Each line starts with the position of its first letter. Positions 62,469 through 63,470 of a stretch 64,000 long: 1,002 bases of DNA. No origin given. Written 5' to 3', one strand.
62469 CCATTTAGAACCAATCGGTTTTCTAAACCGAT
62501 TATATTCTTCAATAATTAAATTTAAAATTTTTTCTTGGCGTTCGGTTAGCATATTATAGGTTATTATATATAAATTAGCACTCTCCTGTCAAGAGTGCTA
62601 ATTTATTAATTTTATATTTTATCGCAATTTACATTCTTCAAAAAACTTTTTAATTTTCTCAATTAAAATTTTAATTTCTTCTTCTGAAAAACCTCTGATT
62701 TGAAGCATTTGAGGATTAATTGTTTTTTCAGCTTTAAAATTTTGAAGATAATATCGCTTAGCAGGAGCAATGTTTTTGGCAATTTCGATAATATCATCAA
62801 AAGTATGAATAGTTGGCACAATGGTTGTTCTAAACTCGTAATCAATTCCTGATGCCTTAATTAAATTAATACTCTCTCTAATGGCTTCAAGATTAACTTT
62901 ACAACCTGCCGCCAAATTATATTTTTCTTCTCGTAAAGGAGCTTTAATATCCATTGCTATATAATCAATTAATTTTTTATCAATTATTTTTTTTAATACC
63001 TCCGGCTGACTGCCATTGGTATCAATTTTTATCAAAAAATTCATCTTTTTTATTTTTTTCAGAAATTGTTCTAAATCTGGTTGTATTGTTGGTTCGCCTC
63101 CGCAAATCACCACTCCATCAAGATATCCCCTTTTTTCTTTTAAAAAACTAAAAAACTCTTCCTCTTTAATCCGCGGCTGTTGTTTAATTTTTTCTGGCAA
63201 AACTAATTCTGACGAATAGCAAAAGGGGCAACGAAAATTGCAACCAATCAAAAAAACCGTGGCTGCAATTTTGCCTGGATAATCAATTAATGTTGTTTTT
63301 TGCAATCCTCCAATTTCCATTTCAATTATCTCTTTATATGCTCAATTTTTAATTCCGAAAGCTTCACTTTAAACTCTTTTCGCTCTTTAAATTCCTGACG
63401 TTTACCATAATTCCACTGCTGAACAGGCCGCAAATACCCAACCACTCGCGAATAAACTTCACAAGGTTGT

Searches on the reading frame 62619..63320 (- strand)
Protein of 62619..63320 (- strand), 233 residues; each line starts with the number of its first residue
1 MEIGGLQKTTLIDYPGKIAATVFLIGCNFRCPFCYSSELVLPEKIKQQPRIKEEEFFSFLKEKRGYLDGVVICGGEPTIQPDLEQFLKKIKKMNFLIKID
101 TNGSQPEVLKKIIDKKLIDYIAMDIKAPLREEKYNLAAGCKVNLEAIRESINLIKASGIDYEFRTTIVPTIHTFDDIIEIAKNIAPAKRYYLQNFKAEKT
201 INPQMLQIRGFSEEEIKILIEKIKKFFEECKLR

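Call 81: find_encoding_contigs(protein=window:62619-63320:-, flank=10000, max_places=1)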
Protein window:62619-63320:- (233 aa): 3 contigs read that carry it; 1 place shown.
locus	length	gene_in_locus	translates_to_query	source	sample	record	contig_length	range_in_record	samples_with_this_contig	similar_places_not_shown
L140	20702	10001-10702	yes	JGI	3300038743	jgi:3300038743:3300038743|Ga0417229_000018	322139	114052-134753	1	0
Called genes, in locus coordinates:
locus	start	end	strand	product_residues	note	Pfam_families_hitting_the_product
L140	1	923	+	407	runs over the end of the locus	PF13200:DUF4015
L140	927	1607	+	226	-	PF00590:TP_methylase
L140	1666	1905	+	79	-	-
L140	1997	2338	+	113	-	-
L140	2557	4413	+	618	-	PF03485:Arg_tRNA_synt_N (weak), PF00750:tRNA-synt_1d, PF05746:DALR_1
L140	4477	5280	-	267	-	-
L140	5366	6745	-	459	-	-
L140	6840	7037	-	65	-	-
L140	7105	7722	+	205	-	PF02163:Peptidase_M50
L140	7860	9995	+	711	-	PF03477:ATP-cone, PF13597:NRDD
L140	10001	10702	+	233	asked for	PF13353:Fer4_12, PF04055:Radical_SAM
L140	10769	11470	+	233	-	PF01628:HrcA (weak)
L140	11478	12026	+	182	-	PF01025:GrpE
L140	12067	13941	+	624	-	PF00012:HSP70, PF06723:MreB_Mbl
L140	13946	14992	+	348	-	-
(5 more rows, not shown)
